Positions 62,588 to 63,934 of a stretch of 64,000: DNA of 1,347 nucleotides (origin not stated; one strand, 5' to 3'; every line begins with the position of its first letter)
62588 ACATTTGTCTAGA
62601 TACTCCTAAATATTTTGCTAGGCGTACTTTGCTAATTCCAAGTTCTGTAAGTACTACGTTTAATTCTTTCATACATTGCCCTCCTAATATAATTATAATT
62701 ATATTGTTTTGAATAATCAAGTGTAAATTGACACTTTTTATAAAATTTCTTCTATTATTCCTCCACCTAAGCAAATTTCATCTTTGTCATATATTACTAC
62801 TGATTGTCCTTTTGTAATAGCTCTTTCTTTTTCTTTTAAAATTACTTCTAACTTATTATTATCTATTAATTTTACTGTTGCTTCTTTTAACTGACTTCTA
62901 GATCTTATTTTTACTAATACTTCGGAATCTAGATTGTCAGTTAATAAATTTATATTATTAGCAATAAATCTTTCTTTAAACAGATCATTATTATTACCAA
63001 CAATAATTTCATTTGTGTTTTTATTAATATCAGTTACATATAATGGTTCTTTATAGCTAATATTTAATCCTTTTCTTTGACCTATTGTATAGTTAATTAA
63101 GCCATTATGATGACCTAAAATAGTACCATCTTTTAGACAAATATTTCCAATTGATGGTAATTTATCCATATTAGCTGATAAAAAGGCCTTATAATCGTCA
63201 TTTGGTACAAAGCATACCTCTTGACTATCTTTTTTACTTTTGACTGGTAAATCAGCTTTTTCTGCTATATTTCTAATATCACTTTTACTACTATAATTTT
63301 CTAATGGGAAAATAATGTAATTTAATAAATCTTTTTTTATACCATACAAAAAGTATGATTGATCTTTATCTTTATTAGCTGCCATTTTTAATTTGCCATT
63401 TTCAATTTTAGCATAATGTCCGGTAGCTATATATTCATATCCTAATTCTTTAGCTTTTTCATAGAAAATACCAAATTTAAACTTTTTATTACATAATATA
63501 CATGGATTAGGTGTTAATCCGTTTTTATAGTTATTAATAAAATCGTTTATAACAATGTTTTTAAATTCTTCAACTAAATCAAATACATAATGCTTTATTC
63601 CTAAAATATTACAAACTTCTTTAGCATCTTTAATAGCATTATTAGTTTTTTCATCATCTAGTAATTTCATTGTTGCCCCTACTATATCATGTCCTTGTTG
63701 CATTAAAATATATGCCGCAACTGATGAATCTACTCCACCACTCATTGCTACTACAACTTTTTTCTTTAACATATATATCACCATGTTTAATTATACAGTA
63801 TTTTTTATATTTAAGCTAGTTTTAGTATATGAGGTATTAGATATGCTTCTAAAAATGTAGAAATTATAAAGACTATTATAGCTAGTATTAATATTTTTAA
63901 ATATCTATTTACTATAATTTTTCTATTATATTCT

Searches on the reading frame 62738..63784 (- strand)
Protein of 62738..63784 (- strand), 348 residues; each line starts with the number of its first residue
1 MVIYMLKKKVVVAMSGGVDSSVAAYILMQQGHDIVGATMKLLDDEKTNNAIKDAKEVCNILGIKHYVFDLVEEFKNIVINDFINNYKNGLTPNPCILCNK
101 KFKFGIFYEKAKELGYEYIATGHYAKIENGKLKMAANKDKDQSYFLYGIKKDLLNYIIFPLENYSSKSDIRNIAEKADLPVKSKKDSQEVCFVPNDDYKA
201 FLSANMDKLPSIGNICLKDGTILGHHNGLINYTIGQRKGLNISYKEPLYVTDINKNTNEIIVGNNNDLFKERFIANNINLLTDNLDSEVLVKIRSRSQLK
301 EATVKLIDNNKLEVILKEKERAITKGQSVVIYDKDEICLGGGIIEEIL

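Call 47: search_protein_families(library=pfam, proteins=[window:62738-63784:-], max_evalue=0.001)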
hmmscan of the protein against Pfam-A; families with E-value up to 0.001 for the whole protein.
window:62738-63784:- (348 aa): 10 families
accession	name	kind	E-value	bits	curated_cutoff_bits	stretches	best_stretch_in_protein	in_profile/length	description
PF03054.22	tRNA_Me_trans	-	4e-69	232.8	20.6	1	8-194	1-201/202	tRNA methyl transferase HUP domain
PF20258.4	tRNA_Me_trans_C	-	6.6e-19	68.5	20.6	1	272-344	3-77/77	Aminomethyltransferase beta-barrel domain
PF20259.3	tRNA_Me_trans_M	-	1e-18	67.1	27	1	212-263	12-65/66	tRNA methyl transferase PRC-barrel domain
PF02568.20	ThiI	-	1.3e-08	35.1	20.5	1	8-122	4-115/197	Thiamine biosynthesis protein (ThiI)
PF02540.23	NAD_synthase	-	1.3e-06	28.2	21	1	8-75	19-86/242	NAD synthase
PF06508.19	QueC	-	2.4e-06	27.6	22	1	9-71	1-61/210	Queuosine biosynthesis protein QueC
PF00764.25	Arginosuc_synth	-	3.5e-06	27.6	27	1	9-79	1-70/162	Arginosuccinate synthase N-terminal HUP domain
PF01171.26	ATP_bind_3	-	1.7e-05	25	27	1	9-180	1-162/182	PP-loop family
PF00733.27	Asn_synthase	-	0.00024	21.3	21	1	9-72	19-81/354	Asparagine synthase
PF24167.1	DUF7411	-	0.00094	19.2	28.7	0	9-80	2-68/194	Family of unknown function (DUF7411)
